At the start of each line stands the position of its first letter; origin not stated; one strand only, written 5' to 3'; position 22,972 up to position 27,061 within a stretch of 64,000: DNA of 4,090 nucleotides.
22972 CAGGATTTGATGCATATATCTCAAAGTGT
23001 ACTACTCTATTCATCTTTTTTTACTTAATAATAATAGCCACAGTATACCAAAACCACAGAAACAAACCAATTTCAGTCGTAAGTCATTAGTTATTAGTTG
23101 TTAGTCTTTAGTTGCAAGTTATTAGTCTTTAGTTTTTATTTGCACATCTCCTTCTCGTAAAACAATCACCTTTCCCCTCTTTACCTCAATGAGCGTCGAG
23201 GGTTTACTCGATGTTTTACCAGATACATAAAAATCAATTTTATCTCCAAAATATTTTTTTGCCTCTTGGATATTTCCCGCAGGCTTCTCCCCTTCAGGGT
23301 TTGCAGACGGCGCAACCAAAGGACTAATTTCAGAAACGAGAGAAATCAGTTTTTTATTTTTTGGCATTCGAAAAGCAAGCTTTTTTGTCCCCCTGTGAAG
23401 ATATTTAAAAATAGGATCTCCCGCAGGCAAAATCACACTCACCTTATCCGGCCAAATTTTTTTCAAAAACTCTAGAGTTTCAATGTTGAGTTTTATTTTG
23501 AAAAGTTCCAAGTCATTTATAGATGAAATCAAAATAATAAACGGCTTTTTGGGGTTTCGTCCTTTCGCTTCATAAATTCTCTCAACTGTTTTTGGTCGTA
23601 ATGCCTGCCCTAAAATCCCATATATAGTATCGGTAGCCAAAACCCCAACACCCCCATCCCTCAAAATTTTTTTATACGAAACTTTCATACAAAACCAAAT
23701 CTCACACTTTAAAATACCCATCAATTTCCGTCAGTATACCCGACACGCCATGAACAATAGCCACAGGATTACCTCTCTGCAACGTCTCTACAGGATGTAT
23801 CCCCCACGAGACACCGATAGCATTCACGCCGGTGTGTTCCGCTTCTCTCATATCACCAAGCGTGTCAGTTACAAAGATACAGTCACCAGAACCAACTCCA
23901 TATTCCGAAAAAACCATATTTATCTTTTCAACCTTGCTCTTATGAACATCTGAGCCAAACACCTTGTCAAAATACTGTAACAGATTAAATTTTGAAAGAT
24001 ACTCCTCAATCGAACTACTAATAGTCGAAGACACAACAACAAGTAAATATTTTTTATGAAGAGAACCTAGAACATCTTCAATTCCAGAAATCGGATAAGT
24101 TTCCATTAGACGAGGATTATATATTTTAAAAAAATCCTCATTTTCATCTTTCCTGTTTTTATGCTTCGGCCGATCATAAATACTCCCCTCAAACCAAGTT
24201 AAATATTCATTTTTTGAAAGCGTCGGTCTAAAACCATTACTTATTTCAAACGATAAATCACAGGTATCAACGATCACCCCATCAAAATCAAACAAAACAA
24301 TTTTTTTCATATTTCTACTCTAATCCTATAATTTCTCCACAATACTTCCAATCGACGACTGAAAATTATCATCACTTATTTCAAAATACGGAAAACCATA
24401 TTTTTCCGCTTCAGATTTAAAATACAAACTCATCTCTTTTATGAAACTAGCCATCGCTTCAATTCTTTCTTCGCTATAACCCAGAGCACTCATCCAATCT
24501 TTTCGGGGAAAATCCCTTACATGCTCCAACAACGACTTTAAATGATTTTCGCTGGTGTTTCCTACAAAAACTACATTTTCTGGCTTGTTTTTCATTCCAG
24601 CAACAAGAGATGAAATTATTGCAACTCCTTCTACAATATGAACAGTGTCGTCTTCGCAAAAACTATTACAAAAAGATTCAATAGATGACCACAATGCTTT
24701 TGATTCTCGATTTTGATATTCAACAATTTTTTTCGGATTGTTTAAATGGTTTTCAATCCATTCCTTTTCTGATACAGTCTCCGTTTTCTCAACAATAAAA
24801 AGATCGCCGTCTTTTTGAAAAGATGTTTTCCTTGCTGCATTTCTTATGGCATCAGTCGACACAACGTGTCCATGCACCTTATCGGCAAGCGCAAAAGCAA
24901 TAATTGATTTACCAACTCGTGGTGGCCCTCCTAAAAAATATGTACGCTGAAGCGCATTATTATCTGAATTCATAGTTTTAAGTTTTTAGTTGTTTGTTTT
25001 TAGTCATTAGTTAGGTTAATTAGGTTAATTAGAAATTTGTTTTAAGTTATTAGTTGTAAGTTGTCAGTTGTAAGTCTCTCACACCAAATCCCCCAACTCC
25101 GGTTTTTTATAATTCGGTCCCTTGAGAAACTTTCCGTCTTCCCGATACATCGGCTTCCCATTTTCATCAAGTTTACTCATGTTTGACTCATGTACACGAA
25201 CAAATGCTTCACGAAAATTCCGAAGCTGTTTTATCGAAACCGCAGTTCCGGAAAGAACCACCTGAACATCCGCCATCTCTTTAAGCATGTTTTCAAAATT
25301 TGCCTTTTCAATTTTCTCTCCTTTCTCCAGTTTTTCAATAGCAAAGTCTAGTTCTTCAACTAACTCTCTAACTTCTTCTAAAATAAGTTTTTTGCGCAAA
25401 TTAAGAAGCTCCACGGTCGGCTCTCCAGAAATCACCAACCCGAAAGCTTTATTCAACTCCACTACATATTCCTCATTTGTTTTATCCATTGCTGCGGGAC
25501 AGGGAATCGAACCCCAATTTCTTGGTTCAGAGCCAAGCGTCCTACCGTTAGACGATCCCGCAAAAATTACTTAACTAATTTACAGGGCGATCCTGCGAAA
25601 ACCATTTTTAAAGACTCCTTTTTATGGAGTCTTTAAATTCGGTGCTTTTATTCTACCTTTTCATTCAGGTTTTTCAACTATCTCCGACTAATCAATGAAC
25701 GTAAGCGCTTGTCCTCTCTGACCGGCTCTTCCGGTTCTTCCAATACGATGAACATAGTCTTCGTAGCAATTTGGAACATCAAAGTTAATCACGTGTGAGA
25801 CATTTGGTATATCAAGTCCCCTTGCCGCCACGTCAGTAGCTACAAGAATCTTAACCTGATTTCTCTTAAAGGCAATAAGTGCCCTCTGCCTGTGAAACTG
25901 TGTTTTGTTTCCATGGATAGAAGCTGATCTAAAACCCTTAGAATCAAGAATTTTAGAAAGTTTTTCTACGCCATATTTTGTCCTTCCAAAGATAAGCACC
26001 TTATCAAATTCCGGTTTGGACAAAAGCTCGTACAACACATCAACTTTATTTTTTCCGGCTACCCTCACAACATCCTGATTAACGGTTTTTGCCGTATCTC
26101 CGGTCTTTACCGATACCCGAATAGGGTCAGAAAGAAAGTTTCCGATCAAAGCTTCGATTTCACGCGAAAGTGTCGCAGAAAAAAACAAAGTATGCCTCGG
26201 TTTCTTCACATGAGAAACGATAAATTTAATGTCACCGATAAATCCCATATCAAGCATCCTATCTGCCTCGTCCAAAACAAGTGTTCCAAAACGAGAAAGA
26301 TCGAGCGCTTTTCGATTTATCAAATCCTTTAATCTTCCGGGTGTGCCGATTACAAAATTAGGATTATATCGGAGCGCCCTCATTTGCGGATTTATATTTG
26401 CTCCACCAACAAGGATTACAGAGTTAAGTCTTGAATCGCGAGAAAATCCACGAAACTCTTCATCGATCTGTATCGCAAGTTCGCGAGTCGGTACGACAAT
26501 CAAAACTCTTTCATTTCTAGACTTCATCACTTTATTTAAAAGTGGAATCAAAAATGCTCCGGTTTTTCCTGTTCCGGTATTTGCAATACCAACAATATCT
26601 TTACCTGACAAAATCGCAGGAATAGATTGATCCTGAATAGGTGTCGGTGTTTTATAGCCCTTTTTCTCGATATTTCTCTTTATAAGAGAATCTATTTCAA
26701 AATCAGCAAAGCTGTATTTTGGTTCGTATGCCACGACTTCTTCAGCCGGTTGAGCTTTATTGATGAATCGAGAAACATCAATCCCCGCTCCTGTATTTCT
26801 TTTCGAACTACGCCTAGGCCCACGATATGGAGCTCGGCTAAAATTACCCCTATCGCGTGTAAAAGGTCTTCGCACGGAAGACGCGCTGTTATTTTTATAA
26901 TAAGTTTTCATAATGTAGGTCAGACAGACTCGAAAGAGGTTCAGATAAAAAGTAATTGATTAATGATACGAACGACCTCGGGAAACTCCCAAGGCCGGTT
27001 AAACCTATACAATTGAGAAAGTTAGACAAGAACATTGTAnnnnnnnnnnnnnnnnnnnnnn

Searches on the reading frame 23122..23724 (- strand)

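Call 58: search_protein_families(library=pfam, proteins=[window:23122-23724:-], max_evalue=0.0001)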
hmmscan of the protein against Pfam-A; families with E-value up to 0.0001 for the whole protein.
window:23122-23724:- (200 aa): 1 family
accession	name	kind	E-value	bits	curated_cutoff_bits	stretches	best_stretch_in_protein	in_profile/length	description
PF01300.24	Sua5_yciO_yrdC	-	2.1e-41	141.8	25.1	1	19-192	1-178/178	Telomere recombination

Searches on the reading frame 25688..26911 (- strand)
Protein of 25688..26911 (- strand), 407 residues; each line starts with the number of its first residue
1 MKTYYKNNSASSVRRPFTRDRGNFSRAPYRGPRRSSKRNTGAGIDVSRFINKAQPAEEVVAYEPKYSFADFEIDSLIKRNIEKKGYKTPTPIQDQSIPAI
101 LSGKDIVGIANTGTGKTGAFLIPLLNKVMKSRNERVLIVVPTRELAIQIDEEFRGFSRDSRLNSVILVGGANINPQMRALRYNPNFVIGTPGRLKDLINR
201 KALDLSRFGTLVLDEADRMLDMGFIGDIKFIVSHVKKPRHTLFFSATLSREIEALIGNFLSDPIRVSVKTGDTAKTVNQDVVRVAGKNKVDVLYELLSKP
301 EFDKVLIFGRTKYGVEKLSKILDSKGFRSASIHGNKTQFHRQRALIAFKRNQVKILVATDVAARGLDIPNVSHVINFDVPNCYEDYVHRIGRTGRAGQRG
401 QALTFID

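Call 58: search_protein_families(library=pfam, proteins=[window:25688-26911:-], max_evalue=0.0001)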
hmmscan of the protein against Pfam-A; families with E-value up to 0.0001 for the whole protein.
window:25688-26911:- (407 aa): 3 families
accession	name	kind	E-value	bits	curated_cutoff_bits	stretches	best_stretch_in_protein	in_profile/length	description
PF00270.35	DEAD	-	5.2e-47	160.1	26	1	90-254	1-166/167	DEAD/DEAH box helicase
PF00271.37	Helicase_C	-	3.4e-34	117.8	23.5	1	289-397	2-110/110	Helicase conserved C-terminal domain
PF04851.21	ResIII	-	1.8e-10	41.4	22.5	1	106-249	26-163/164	Type III restriction enzyme, res subunit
